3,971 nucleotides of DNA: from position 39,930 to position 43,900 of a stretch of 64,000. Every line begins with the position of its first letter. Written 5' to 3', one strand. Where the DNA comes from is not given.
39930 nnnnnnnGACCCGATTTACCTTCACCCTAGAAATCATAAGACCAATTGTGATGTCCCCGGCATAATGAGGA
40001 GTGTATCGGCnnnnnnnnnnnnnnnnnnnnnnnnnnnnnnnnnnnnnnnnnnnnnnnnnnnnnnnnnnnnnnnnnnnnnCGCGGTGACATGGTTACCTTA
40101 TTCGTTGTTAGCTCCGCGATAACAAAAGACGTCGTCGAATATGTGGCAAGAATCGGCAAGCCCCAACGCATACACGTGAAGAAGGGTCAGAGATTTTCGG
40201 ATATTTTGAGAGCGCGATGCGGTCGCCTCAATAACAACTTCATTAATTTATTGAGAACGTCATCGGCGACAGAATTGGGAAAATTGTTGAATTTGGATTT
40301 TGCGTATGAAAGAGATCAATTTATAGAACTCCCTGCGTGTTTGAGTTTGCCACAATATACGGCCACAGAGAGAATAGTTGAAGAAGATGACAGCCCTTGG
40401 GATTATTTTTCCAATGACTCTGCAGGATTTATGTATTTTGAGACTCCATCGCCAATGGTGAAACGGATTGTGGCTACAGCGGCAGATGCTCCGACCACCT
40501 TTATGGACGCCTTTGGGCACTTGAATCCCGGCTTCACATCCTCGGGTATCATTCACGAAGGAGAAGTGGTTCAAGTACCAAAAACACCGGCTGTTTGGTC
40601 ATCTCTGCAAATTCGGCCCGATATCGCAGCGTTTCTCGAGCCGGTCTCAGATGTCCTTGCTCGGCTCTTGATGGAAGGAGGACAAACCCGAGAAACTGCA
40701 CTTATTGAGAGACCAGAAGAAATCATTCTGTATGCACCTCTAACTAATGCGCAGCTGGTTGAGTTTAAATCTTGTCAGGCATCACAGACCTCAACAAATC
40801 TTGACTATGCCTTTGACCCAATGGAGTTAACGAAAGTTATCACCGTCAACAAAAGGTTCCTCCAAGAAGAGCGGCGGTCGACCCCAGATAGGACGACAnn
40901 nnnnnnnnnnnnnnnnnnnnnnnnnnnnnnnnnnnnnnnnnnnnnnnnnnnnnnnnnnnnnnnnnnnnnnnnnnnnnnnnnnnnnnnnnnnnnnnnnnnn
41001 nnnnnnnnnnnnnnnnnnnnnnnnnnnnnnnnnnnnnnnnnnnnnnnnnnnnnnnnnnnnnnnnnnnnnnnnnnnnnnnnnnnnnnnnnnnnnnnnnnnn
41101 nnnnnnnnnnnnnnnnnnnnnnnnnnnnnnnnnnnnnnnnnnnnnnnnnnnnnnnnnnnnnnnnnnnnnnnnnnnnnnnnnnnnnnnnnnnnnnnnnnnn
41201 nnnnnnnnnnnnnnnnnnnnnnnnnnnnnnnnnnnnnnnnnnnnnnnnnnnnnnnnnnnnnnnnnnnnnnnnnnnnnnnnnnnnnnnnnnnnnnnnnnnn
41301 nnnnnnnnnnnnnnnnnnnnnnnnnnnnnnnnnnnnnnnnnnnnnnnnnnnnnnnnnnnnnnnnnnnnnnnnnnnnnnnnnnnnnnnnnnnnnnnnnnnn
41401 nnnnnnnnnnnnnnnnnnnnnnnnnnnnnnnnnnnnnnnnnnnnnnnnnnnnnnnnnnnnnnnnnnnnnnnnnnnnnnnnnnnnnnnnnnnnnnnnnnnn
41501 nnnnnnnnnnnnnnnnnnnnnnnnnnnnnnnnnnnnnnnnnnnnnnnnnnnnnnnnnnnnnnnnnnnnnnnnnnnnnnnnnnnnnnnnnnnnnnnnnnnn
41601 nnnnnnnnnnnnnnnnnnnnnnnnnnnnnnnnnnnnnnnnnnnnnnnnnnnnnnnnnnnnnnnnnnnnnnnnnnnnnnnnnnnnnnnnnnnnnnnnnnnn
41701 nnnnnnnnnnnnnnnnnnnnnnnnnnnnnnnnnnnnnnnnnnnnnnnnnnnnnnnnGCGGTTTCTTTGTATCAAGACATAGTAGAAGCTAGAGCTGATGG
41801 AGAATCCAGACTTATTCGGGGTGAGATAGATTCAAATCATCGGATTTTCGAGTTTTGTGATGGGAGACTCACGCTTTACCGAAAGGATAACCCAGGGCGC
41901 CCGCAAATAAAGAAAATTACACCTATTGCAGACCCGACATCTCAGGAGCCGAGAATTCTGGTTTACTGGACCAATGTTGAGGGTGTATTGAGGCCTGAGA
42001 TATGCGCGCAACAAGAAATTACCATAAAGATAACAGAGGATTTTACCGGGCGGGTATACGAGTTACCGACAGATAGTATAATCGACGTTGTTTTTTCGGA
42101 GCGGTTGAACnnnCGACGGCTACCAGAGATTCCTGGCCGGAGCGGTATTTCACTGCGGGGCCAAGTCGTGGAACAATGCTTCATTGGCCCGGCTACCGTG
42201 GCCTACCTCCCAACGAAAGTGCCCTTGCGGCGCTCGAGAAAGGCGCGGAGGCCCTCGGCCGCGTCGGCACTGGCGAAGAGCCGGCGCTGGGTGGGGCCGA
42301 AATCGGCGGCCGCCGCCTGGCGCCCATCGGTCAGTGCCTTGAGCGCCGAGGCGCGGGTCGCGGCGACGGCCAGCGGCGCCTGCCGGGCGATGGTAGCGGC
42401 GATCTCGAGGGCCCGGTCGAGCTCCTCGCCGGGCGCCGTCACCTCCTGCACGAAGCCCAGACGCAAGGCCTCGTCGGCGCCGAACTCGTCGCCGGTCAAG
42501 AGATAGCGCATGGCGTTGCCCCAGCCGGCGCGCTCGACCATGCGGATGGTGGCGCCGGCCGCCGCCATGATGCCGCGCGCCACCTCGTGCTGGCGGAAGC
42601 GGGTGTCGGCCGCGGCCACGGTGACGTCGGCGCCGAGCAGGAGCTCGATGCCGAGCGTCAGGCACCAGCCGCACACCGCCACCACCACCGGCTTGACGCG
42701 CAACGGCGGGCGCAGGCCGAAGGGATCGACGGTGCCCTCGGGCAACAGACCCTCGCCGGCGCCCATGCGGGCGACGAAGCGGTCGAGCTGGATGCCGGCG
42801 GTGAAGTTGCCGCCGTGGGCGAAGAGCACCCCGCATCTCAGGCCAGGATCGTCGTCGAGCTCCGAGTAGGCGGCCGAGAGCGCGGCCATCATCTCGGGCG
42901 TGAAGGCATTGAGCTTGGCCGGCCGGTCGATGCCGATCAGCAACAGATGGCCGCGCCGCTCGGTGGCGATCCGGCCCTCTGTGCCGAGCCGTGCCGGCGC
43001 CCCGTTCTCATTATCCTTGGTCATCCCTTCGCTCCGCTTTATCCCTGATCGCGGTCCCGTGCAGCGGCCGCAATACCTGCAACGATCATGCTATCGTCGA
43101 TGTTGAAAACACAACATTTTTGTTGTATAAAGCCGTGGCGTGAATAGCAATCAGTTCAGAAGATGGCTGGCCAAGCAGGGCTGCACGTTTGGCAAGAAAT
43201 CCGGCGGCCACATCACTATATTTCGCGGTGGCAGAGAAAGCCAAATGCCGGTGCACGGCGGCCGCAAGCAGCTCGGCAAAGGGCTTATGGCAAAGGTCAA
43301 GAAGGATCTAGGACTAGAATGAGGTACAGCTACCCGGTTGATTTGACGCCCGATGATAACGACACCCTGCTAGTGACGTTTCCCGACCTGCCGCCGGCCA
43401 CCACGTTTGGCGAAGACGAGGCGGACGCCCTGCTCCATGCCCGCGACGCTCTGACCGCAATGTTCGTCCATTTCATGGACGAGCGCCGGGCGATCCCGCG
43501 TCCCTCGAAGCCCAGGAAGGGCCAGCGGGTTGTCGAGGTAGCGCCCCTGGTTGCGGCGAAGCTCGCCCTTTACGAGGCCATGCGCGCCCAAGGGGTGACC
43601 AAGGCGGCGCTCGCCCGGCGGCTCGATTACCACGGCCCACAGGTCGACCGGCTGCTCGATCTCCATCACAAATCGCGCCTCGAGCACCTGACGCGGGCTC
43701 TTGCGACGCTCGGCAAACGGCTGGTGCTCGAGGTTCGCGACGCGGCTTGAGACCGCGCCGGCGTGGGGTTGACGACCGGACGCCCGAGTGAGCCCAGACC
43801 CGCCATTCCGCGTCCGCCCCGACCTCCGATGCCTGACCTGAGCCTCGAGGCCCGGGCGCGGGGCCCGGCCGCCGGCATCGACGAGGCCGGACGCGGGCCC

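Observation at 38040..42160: Low-GC islet encoding a eukaryote-like trypsin and a large subtilase, both secreted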

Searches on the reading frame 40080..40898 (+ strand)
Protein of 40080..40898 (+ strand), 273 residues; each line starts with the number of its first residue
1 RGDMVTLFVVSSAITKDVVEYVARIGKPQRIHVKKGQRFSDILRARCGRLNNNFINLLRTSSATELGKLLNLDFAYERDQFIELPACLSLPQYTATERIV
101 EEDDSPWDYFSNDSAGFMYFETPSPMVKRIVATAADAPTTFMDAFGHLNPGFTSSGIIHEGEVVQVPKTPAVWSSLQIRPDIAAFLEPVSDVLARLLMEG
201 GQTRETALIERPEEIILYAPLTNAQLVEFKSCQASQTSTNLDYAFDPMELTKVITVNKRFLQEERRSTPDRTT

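Call 46: predict_structure(alignment_id=A3)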
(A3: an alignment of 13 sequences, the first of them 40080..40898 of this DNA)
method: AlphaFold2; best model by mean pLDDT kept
length: 273 residues; sequences in the alignment: 13
mean_pLDDT: 76.5   pTM: 0.65
mean pLDDT of the five models: 76.5, 73.0, 71.6, 70.9, 70.8
residues with pLDDT >= 90: 62; 70-90: 122; 50-70: 65; < 50: 24
segments of 3 or more residues with pLDDT < 50: 125-127, 132-134, 214-218, 267-273
pLDDT, mean of each block of 10 residues (from residue 1): 80 88 92 88 83 83 60 86 88 89 92 83 56 60 89 88 92 88 83 91 82 51 59 51 56 64 54 37
secondary structure, 60 per line:
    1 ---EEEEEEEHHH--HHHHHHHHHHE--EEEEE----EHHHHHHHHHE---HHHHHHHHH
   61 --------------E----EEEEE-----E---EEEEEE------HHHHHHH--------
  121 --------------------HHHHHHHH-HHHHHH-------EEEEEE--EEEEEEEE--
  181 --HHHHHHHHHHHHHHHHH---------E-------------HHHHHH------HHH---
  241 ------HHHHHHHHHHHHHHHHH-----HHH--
elements in order: E4-10 H16-25 E29-33 H39-47 H52-60 E80-84 E94-99 H106-112 H141-148 H150-155 E163-168 E171-178 H183-199 H223-228 H247-263

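Call 66: search_protein_representatives(alignment_id=A3)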
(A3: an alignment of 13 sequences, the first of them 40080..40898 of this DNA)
Query: 13 sequences, 264 profile positions. Proteins with E-value up to 0.001 (for the whole library): 127; up to 1e-10: 37; up to 1e-30: 14. The best 127 are listed.
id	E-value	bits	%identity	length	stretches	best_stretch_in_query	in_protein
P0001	6.7e-99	346.6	-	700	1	3-264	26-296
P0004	3.1e-96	337.9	-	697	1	1-264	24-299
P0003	3.2e-92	324.8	-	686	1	2-264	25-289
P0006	1.5e-89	316.0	-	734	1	2-264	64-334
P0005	7.6e-89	313.7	-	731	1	2-259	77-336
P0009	6.0e-67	241.9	-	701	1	1-264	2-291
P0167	6.1e-63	228.8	-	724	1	4-257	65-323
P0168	9.9e-62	224.8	-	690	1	5-259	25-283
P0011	8.9e-59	215.1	-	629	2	2-97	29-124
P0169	3.0e-53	197.0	-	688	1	4-257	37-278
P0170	1.2e-44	168.7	-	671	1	3-256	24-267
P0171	4.6e-43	163.6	-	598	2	3-97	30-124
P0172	1.6e-36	142.1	-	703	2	4-92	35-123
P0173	5.0e-32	127.4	-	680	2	3-92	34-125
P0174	1.1e-28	116.5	-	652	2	6-96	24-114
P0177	7.4e-16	74.4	-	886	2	30-197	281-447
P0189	7.1e-12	61.4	-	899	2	29-164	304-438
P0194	3.4e-11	59.1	-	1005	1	4-96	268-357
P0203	1.3e-09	54.0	-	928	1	31-253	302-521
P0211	7.1e-09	51.5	-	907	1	28-164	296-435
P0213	8.7e-09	51.2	-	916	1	28-173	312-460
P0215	9.0e-09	51.2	-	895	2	30-164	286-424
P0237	1.2e-06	44.3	-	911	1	35-147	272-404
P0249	8.4e-06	41.5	-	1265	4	2-61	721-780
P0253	1.6e-05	40.5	-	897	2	26-161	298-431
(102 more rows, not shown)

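Call 67: search_protein_families(library=pfam, proteins=[P0177, P0189, P0203, P0211, P0213, P0215, P0237, P0253, P0194, P0249], max_evalue=0.001)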
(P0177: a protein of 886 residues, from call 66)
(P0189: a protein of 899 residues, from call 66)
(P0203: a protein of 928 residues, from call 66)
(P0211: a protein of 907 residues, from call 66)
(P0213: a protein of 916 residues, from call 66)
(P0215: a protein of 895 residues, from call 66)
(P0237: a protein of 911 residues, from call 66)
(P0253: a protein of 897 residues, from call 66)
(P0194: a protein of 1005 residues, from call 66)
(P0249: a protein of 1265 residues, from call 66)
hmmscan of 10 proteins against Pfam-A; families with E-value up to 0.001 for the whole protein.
P0177 (886 aa): 2 families
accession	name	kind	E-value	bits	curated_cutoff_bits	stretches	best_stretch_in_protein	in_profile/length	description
PF00082.27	Peptidase_S8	-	4.1e-27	95.7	21.8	1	480-734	4-263/288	Subtilase family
PF00089.32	Trypsin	-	7.6e-12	45.9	20.6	1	25-208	1-197/220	Trypsin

P0189 (899 aa): 2 families
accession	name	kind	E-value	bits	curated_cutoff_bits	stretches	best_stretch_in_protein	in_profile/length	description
PF00082.27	Peptidase_S8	-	1.5e-22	80.7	21.8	1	541-760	49-273/288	Subtilase family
PF00089.32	Trypsin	-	3.4e-05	24.2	20.6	1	69-230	18-197/220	Trypsin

P0203 (928 aa): 3 families
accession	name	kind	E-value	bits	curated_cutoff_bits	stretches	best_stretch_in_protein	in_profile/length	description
PF00082.27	Peptidase_S8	-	1e-20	74.7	21.8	1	568-795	54-281/288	Subtilase family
PF00089.32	Trypsin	-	1.4e-08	35.3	20.6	1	45-214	9-196/220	Trypsin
PF13365.12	Trypsin_2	-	0.0008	20.6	27.6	0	61-195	1-133/144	Trypsin-like peptidase domain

P0211 (907 aa): 2 families
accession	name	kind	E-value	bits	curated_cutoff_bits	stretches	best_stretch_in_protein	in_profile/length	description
PF00082.27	Peptidase_S8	-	4.1e-17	62.8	21.8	1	539-764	43-275/288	Subtilase family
PF00089.32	Trypsin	-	1.7e-11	44.8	20.6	1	40-207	11-194/220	Trypsin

P0213 (916 aa): 2 families
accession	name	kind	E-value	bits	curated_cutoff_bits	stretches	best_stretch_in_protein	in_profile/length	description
PF00082.27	Peptidase_S8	-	2.7e-21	76.6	21.8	1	549-771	43-273/288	Subtilase family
PF00089.32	Trypsin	-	1.7e-08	35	20.6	1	44-234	2-204/220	Trypsin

P0215 (895 aa): 2 families
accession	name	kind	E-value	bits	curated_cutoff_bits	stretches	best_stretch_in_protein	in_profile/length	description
PF00082.27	Peptidase_S8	-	2e-23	83.6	21.8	1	532-755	52-277/288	Subtilase family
PF00089.32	Trypsin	-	7.8e-08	32.8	20.6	1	38-212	6-202/220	Trypsin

P0237 (911 aa): 2 families
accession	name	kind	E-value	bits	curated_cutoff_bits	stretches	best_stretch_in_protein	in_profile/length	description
PF00082.27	Peptidase_S8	-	2.4e-24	86.6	21.8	1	533-757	52-276/288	Subtilase family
PF00089.32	Trypsin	-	3.1e-07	30.9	20.6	1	18-68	1-53/220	Trypsin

P0253 (897 aa): 2 families
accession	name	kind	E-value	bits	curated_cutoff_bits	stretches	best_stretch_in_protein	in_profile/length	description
PF00082.27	Peptidase_S8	-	5.7e-24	85.3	21.8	1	536-760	46-273/288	Subtilase family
PF00089.32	Trypsin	-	7.1e-05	23.2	20.6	1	51-221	15-199/220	Trypsin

P0194 (1005 aa): 13 families
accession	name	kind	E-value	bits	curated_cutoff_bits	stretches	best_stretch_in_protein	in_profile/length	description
PF00082.27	Peptidase_S8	-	2.7e-23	83.1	21.8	1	607-857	4-274/288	Subtilase family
PF07719.23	TPR_2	-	6.8e-13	48.1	27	1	58-86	1-29/34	Tetratricopeptide repeat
PF00515.34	TPR_1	-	2.3e-12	46.6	27.8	1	59-86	2-29/34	Tetratricopeptide repeat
PF01471.23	PG_binding_1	-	8.5e-11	42.3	23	1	363-400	2-40/57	Putative peptidoglycan binding domain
PF09374.15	PG_binding_3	-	6.7e-08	33.1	24.6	1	366-398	3-34/76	Predicted Peptidoglycan domain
PF13181.12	TPR_8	-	6.7e-08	32.5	25.7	0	58-89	1-32/34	Tetratricopeptide repeat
PF13371.12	TPR_9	-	4.7e-07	30.2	35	1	109-162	6-59/73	Tetratricopeptide repeat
PF13432.12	TPR_16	-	4.9e-07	30.5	32.7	2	108-163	7-62/65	Tetratricopeptide repeat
PF13424.12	TPR_12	-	2.1e-06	28.3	30.1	1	56-128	1-75/77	Tetratricopeptide repeat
PF13414.12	TPR_11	-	3.9e-06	26.9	26.8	0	116-145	12-41/42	TPR repeat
PF13431.12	TPR_17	-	5.5e-05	23.6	24.4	0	123-153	4-34/34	Tetratricopeptide repeat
PF13428.12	TPR_14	-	7.8e-05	23.4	23.5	0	59-92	2-35/44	Tetratricopeptide repeat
PF12569.14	NatA_aux_su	-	0.0003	20.3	33.3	1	165-258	170-258/515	N-terminal acetyltransferase A, auxiliary subunit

P0249 (1265 aa): 3 families
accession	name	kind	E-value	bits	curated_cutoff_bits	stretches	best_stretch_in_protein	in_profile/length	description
PF10531.15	SLBB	-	2.4e-91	299.9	27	8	831-878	1-47/55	SLBB domain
PF22461.2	SLBB_2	-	6.5e-60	199.6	27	6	286-363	2-79/79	SLBB domain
PF02563.21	Poly_export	-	1.9e-13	50.8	28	1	205-279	2-76/77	Polysaccharide biosynthesis/export protein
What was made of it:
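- Closest known: LysM-domain cell-wall hydrolases and LysM effectors/receptors. Same: A paralog carries a bona fide PG_binding_1 domain at the equivalent place (call 67).
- One family member, P0194, carries PG_binding_1 next to the N-domain (call 67).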

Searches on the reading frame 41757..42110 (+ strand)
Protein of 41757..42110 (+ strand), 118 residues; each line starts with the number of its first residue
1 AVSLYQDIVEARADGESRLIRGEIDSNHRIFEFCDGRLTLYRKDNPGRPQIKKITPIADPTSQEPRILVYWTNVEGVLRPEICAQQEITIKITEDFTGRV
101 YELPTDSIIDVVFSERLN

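Call 58: predict_structure(alignment_id=A4)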
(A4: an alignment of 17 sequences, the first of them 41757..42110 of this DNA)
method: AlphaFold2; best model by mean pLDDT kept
length: 118 residues; sequences in the alignment: 17
mean_pLDDT: 89.7   pTM: 0.80
mean pLDDT of the five models: 89.7, 89.3, 89.0, 88.9, 88.4
residues with pLDDT >= 90: 87; 70-90: 24; 50-70: 4; < 50: 3
segments of 3 or more residues with pLDDT < 50: none
pLDDT, mean of each block of 10 residues (from residue 1): 75 93 90 95 87 90 90 95 93 95 93 77
secondary structure, 60 per line:
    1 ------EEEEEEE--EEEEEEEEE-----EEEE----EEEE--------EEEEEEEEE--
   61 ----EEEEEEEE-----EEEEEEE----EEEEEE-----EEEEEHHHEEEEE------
elements in order: E7-13 E16-24 E30-33 E38-41 E50-58 E65-72 E78-84 E89-94 E100-104 E108-112

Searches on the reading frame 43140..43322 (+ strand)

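Call 89: search_protein_families(library=pfam, proteins=[window:43140-43322:+], max_evalue=0.001)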
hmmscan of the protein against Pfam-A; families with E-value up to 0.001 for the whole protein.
window:43140-43322:+ (60 aa): 1 family
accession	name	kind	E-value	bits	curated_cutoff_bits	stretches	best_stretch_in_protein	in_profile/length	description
PF07927.17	HicA_toxin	-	6.4e-06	26.6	27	1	5-59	3-58/58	HicA toxin of bacterial toxin-antitoxin,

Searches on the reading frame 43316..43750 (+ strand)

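Call 89: search_protein_families(library=pfam, proteins=[window:43316-43750:+], max_evalue=0.001)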
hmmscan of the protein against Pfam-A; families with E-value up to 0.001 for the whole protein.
window:43316-43750:+ (144 aa): 2 families
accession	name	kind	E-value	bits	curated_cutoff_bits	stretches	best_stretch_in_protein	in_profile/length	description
PF15919.11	HicB_lk_antitox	-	1.6e-07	32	27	1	6-74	1-69/123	HicB_like antitoxin of bacterial toxin-antitoxin system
PF13744.12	HTH_37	-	9.1e-05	22.6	27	1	84-140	22-79/80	Helix-turn-helix domain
